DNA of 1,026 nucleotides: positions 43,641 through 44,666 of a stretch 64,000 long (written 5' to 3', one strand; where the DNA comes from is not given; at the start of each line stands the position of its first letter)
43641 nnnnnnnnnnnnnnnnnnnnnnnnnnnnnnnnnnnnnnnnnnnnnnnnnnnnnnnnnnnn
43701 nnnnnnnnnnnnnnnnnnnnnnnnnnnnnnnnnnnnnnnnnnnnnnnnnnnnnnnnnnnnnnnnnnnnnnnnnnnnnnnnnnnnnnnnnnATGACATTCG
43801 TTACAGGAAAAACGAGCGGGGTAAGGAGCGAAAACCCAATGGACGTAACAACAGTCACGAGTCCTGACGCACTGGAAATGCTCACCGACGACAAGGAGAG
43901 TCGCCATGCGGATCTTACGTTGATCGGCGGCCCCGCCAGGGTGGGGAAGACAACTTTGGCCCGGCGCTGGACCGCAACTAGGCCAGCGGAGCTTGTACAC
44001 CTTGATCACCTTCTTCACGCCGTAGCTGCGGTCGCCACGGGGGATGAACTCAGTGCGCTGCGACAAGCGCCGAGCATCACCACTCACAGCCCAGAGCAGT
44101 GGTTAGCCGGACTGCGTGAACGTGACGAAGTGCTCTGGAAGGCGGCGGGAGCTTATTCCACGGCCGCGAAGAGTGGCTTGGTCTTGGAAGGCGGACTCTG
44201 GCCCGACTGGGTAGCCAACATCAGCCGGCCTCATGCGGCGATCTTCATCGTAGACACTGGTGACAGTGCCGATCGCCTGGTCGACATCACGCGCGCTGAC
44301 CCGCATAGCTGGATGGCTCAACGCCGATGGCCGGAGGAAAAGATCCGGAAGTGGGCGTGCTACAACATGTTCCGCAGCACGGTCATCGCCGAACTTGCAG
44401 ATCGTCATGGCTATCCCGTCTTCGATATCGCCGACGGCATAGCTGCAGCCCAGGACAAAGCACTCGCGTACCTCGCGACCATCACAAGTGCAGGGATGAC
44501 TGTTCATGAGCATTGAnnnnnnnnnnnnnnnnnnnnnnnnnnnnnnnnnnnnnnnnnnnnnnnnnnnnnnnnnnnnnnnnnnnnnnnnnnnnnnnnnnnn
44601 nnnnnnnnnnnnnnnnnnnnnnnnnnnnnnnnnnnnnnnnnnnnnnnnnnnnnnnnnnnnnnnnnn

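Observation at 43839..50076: Candidate RNA-repair gene set: P-loop kinase + HAD phosphatase + T4 Rnl1-family RNA ligase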

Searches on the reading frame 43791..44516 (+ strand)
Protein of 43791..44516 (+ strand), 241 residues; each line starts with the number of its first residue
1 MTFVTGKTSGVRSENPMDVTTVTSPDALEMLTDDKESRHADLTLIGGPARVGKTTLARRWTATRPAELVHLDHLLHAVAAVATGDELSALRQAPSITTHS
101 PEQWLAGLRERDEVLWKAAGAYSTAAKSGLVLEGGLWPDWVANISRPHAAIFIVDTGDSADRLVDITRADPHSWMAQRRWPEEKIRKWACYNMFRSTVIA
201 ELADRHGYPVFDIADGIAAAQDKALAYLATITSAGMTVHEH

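Call 3: search_protein_families(library=pfam, proteins=[window:43791-44516:+], max_evalue=0.01)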
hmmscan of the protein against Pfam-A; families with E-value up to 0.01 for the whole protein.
window:43791-44516:+ (241 aa): 1 family
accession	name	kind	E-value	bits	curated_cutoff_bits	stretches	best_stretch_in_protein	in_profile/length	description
PF13671.12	AAA_33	-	2.6e-05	25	27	1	42-119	1-78/143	AAA domain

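Call 4: search_protein_families(library=phrogs, proteins=[window:43791-44516:+], max_evalue=0.01)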
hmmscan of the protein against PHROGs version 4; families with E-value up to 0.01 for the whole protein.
window:43791-44516:+ (241 aa): 0 families

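Call 5: search_protein_families(library=ncbifam, proteins=[window:43791-44516:+], max_evalue=0.01)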
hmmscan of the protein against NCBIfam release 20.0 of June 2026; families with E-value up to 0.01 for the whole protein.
window:43791-44516:+ (241 aa): 2 families
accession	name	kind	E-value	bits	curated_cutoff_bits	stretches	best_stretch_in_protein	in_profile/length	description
NF005115.0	PRK06547.1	equivalog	0.002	17.5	173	1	30-76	5-52/172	hypothetical protein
NF051883.1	DnaARegInactHdaA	equivalog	0.006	16.2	300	1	24-95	26-90/229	DnaA regulatory inactivator HdaA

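Call 12: search_solved_structures(query=window:43791-44516:+, max_evalue=10, show_alignments=2)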
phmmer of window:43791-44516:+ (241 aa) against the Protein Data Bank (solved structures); distinct sequences matched with E-value up to 10: 5.
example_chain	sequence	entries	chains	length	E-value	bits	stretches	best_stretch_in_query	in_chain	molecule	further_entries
6c2u_A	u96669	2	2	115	0.0017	21.2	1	17-58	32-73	phosphate-loop protein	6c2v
7va2_A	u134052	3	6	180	0.25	14.1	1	75-111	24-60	Oligoribonuclease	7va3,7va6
7v5h_A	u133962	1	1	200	0.31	13.8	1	67-124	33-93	Oligoribonuclease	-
7v9z_A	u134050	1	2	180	0.32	13.8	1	76-111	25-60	Oligoribonuclease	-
6n6a_A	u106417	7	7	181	0.33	13.7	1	69-124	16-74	Oligoribonuclease | RNA exonuclease 2 homolog,Small fragment nuclease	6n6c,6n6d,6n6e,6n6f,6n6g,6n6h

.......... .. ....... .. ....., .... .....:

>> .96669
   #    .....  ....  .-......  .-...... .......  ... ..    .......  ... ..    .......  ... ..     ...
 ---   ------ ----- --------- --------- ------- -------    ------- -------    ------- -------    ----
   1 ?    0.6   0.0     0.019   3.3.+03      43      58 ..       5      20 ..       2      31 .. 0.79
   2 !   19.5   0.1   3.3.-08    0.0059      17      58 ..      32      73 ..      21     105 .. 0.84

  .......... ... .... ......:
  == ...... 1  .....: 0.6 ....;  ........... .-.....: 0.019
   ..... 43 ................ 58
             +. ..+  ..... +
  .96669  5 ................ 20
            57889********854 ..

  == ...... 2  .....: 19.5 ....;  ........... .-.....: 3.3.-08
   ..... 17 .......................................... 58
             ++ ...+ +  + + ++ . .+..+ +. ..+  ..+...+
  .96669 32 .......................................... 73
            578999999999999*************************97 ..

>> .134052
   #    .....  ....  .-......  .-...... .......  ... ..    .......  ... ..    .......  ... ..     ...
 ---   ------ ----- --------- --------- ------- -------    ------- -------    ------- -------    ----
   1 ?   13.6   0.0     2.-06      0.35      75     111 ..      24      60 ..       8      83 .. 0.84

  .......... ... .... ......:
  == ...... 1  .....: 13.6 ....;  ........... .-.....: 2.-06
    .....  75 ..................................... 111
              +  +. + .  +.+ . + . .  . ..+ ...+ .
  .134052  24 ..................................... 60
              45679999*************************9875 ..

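Call 14: find_homologous_proteins(query=window:43791-44516:+, max_evalue=0.001)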
Query window:43791-44516:+ (241 aa): 44 proteins with E <= 0.001 among 6003 candidates.
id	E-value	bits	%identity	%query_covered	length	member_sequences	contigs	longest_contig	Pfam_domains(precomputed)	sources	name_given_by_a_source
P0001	4.4e-145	499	100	93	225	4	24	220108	-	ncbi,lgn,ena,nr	ncbi:hypothetical protein LT337_32200 (plasmid) [Mycolicibacterium fortuitum]|nr:hypothetical protei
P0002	4.2e-100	352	80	84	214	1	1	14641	-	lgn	-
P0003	7.0e-97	342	75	83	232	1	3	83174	-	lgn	-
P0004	4.9e-96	339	73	91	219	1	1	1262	-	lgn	-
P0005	3.1e-92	326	75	83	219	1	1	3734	-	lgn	-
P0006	1.0e-85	305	73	79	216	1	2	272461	-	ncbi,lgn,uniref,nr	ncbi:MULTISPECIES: hypothetical protein [unclassified Mycolicibacterium]|uniref:(d)CMP kinase n=1 Ta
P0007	3.6e-85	303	69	83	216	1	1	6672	-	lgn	-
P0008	5.2e-85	303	69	84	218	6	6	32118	-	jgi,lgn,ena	jgi:hypothetical protein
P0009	1.5e-84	301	71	80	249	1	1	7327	-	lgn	-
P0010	1.7e-84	301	71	81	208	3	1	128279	-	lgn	-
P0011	3.8e-84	300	71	82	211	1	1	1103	-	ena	-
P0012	1.3e-83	298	75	78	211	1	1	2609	-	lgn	-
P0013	8.4e-83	296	70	78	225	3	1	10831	-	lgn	-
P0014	1.5e-81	291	71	78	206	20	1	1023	-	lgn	-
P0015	1.5e-80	288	67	82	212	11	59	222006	-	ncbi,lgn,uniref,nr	ncbi:hypothetical protein [Mycobacteroides abscessus]|uniref:hypothetical protein n=1 Tax=Mycobacter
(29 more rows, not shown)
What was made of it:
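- Checked: The annotated start is 43839, because P0001 (225 aa, 100% identical) starts there (call 14).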

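Call 16: find_encoding_contigs(protein=P0015, flank=10000, max_places=3)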
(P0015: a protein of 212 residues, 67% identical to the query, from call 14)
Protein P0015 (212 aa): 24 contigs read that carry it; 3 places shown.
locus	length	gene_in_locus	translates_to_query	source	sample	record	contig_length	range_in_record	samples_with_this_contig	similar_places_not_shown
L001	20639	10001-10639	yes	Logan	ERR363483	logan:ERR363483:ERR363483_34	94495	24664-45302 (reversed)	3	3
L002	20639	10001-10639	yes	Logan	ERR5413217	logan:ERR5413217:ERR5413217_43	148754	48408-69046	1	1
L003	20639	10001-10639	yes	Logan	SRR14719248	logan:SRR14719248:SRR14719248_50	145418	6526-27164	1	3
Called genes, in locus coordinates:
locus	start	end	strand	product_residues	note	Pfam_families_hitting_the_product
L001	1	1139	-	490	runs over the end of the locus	PF27095:Conj_beta_prop_9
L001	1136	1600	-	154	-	-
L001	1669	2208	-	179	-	-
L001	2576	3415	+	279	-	PF01966:HD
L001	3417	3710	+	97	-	PF12844:HTH_19 (weak), PF13560:HTH_31, PF01381:HTH_3 (weak)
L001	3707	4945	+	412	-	PF13657:Couple_hipA, PF07804:HipA_C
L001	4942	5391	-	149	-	-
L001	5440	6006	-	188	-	-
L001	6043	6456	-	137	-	-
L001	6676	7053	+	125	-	PF05973:Gp49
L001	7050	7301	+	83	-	PF13744:HTH_37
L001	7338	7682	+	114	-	-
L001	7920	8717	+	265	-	PF07510:GmrSD_C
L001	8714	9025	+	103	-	-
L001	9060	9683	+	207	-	-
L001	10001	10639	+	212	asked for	-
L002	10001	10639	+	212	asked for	-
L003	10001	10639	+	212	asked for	-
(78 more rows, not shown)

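Call 17: find_encoding_contigs(protein=P0006, flank=10000, max_places=2)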
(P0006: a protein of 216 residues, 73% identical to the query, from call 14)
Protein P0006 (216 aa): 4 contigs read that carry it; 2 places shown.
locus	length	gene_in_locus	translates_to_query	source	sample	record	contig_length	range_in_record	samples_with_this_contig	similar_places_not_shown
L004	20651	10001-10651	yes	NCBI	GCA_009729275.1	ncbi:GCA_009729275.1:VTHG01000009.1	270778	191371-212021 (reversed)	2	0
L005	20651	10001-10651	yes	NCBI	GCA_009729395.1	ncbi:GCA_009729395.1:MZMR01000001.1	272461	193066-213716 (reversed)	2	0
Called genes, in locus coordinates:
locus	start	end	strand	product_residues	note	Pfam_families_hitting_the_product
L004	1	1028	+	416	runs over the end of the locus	PF01385:OrfB_IS605 (faint), PF07282:Cas12f1-like_TNB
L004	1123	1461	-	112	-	-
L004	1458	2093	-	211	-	-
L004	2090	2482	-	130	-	-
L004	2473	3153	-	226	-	-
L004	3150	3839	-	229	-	-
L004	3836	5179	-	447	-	-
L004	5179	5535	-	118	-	-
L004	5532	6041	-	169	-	-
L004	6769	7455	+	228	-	-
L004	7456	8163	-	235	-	PF00089:Trypsin (weak)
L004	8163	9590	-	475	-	PF12323:HTH_OrfB_IS605, PF01385:OrfB_IS605, PF07282:Cas12f1-like_TNB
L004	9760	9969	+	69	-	-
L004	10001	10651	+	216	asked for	-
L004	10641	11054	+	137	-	-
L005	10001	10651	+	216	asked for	-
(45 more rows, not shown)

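Call 30: search_solved_structures(query=A1, max_evalue=10, show_alignments=3)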
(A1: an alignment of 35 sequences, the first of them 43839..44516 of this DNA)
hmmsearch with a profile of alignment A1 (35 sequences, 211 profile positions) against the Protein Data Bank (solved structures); distinct sequences matched with E-value up to 10: 27.
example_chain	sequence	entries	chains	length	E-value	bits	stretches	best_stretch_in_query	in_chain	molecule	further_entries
9d2f_A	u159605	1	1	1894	1e-05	28.5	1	12-64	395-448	Adenylate kinase 9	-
9fqr_Xf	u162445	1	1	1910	0.0059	19.5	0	12-49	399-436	Cilia- and flagella-associated protein 276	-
6c2u_A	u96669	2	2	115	0.014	18.2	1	5-48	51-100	phosphate-loop protein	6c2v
2bdt_A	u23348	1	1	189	0.064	16.1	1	10-47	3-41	BH3686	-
37fc_A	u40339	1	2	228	0.1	15.4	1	4-47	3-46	Cytidylate kinase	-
8ekm_A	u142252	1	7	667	0.13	15.1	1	93-138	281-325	ADP-ribosyltransferase binding component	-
6uwi_A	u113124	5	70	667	0.13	15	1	93-138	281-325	ADP-ribosyltransferase binding component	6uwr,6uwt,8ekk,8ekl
7vnj_A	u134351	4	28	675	0.13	15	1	93-138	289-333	ADP-ribosylating binary toxin binding subunit CdtB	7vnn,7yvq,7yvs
8dcm_C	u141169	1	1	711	0.15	14.9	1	93-138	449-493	ADP-ribosylating binary toxin binding subunit CdtB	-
9bbf_A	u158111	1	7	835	0.18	14.6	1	93-138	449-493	ADP-ribosyltransferase binding component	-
6okr_A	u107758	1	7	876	0.18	14.6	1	93-138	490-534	ADP-ribosyltransferase binding component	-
6o2m_A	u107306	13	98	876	0.19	14.6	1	93-138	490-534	ADP-ribosyltransferase binding component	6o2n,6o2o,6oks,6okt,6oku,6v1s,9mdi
2h92_A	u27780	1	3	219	0.22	14.3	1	14-48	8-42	Cytidylate kinase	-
8bob_C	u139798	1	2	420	0.27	14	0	8-33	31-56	HTH-type transcriptional regulator MalT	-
7crw_A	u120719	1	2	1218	0.38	13.5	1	5-46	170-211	NLR family protein 1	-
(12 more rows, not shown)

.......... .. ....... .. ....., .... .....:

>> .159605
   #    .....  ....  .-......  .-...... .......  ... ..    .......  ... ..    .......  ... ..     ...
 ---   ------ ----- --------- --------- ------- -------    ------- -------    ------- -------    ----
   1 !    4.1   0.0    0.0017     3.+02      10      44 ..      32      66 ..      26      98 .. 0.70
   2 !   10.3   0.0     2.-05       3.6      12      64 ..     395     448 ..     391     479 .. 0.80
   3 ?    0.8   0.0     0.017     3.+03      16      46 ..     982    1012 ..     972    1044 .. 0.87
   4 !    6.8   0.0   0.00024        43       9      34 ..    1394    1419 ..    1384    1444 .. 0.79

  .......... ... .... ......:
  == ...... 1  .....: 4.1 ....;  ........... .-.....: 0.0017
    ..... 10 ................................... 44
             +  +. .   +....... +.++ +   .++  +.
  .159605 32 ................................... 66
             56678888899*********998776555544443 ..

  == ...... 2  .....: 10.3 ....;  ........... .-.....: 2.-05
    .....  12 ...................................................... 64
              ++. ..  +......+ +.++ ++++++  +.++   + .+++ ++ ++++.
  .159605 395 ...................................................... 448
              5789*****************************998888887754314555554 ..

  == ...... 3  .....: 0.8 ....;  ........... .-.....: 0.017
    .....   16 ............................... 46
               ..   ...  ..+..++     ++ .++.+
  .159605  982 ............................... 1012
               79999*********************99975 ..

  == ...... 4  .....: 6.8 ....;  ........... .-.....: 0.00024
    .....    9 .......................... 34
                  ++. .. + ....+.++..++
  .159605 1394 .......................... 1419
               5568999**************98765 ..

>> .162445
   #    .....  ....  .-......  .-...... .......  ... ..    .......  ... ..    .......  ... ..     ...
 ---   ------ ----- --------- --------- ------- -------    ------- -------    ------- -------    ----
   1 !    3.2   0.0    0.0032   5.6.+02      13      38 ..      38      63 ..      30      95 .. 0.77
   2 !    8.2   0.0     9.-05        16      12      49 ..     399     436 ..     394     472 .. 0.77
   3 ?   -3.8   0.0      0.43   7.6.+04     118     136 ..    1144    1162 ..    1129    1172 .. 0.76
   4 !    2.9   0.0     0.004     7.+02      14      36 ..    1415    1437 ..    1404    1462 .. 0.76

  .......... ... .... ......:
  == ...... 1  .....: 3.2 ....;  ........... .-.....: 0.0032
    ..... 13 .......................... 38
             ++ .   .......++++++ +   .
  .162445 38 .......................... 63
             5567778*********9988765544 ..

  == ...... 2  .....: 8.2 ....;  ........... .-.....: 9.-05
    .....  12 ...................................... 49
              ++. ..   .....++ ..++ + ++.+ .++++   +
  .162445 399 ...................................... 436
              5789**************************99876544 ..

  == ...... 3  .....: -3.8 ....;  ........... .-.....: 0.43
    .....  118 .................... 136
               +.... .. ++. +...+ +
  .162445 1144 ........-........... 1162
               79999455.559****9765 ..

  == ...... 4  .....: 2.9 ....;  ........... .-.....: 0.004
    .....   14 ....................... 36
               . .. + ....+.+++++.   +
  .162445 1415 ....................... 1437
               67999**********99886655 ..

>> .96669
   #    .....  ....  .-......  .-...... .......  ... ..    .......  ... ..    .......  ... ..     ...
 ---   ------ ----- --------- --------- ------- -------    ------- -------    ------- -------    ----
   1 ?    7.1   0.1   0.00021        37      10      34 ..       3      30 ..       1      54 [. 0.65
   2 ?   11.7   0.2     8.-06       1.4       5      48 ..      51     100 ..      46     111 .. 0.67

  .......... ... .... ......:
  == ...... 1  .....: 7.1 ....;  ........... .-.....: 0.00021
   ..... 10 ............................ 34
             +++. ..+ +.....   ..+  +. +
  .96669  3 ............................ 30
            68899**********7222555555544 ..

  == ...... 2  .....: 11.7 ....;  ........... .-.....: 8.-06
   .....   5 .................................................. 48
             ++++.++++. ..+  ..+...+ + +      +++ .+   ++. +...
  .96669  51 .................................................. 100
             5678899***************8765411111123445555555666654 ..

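Call 31: search_protein_families(library=padloc, proteins=[window:43839-44516:+], max_evalue=0.01)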
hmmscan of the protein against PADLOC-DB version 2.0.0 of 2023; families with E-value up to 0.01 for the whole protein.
window:43839-44516:+ (225 aa): 1 family
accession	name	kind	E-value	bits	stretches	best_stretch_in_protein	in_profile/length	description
PDLC04790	PDC-S01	-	0.00015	18.6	1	25-72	28-73/422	-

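Call 38: predict_structure(alignment_id=A1)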
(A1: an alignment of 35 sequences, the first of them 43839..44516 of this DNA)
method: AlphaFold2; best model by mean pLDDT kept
length: 225 residues; sequences in the alignment: 35
mean_pLDDT: 90.9   pTM: 0.84
mean pLDDT of the five models: 90.9, 90.1, 90.1, 89.4, 89.3
residues with pLDDT >= 90: 190; 70-90: 7; 50-70: 25; < 50: 3
segments of 3 or more residues with pLDDT < 50: none
pLDDT, mean of each block of 10 residues (from residue 1): 55 52 84 96 96 96 97 95 98 96 95 96 95 97 96 96 97 98 98 97 98 90 56
secondary structure, 60 per line:
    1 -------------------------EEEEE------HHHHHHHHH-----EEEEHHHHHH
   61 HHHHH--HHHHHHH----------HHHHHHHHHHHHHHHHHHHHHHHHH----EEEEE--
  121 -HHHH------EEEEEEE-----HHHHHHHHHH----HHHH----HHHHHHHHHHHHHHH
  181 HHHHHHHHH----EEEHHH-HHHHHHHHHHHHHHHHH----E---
elements in order: E26-30 H37-45 E51-54 H55-65 H68-74 H85-109 E114-118 H122-125 E132-138 H144-153 H158-161 H166-189 E194-196 H201-217
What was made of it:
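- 43839..44516 (+): P-loop kinase-like protein (225 aa) with a nucleotide or small-molecule kinase fold. Substrate unknown. The AF2 model has pLDDT 90.9 (call 38).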

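Call 50: search_protein_families(library=pfam, proteins=[window:43839-44516:+], max_evalue=5)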
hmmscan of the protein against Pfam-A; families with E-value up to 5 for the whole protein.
window:43839-44516:+ (225 aa): 4 families
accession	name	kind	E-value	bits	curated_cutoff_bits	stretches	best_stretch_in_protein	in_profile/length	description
PF13671.12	AAA_33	-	5e-05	24.1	27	1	26-103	1-78/143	AAA domain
PF13191.12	AAA_16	-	0.043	14.8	32.6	1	20-102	21-96/167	AAA ATPase domain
PF13401.12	AAA_22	-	0.046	14.5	27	1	23-55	4-33/130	AAA domain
PF05621.17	TniB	-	0.085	12.7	22.4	1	10-51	21-62/189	Bacterial TniB protein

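Call 62: search_dna_similar(query=window:43839-44516:+, collection=plasmids, mode=protein, max_rows=60, max_evalue=1e-8)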
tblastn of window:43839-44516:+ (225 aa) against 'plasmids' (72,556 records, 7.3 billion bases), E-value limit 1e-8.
Records with a match: 2; places in all: 2; records where one place covers at least 80% of the query: 1.
Best place of each record, by identity: 60-80% 2.
By first word of the organism name: Mycolicibacterium 2.
By predicted mobility (MOB-suite, as given by PLSDB): non-mobilizable 2.
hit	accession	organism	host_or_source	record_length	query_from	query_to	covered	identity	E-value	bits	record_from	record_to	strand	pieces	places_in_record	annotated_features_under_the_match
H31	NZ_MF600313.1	Mycolicibacterium sp. CBMA 213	Soil,soil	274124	10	216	92%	69.2%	9e-63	218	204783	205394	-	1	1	hypothetical protein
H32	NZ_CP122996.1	Mycolicibacterium aubagnense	wall sediment of Poderosa mine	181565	26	201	78%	73.4%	2e-62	216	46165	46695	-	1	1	hypothetical protein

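Call 67: get_annotated_region(hit=H32, flank=5000)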
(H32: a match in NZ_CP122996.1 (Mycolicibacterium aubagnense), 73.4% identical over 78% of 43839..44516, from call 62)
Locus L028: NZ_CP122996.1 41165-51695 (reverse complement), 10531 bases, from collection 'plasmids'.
description: Mycolicibacterium aubagnense strain HPB1.1 plasmid unnamed4
organism: Mycolicibacterium aubagnense (NCBI taxid 319707)
taxonomy: Bacteria; Actinomycetota; Actinomycetes; Mycobacteriales; Mycobacteriaceae; Mycolicibacterium; Mycolicibacterium aubagnense
host: -; source: wall sediment of Poderosa mine; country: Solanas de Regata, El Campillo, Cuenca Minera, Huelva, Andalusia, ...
typing (MOB-suite, as given by PLSDB): non-mobilizable
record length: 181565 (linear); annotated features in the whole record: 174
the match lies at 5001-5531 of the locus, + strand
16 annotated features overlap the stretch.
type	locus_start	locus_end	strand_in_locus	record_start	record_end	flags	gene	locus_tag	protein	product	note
CDS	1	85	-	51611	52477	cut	-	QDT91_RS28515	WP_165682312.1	ParA family protein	-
CDS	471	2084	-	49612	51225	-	-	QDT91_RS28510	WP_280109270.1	ParB/RepB/Spo0J family partition protein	GO:0007059 - chromosome segregation [Evidence IEA]; GO:0000910 - cytokinesis [Evidence IEA]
CDS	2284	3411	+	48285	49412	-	-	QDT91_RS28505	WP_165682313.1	hypothetical protein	-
CDS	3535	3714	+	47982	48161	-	-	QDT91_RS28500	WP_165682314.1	hypothetical protein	-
CDS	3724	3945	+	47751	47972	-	-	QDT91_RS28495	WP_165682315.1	hypothetical protein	-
CDS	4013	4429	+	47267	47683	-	-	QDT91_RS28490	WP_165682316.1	hypothetical protein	-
CDS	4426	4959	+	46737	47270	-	-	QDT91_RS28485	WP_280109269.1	hypothetical protein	-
CDS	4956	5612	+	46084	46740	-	-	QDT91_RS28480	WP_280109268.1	hypothetical protein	-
CDS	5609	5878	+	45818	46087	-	-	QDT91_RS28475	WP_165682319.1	hypothetical protein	-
CDS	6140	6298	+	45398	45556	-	-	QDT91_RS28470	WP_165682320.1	hypothetical protein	-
CDS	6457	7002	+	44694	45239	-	-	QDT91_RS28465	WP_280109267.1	hypothetical protein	-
CDS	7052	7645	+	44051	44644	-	-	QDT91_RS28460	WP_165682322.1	exonuclease domain-containing protein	-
CDS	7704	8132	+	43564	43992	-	-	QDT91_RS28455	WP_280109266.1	hypothetical protein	-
CDS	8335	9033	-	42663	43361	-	-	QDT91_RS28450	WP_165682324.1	helix-turn-helix transcriptional regulator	-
CDS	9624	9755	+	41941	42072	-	-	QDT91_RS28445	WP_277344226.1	hypothetical protein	-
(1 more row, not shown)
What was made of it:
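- The kinase occurs alone in M. abscessus and M. aubagnense plasmids (calls 16, 67).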

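Call 71: find_encoding_contigs(protein=P0003, flank=10000, max_places=2)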
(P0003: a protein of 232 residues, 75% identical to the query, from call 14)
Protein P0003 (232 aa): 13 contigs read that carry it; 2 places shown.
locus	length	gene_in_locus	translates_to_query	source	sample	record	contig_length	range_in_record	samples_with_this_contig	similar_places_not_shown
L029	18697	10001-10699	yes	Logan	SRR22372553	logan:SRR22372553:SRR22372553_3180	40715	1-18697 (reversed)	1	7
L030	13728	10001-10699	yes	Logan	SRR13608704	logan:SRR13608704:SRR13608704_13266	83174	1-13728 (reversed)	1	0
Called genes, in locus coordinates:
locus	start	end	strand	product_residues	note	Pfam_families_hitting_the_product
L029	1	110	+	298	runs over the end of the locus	-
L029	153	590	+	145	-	-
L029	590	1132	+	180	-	-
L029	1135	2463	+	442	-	-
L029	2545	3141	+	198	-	PF00149:Metallophos (weak), PF12850:Metallophos_2 (faint)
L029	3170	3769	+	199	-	-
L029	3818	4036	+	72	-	-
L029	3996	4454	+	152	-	-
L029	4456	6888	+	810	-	-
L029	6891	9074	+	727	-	-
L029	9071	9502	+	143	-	-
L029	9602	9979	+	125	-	-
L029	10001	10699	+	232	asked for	-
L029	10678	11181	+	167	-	-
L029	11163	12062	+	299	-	-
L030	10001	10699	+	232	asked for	-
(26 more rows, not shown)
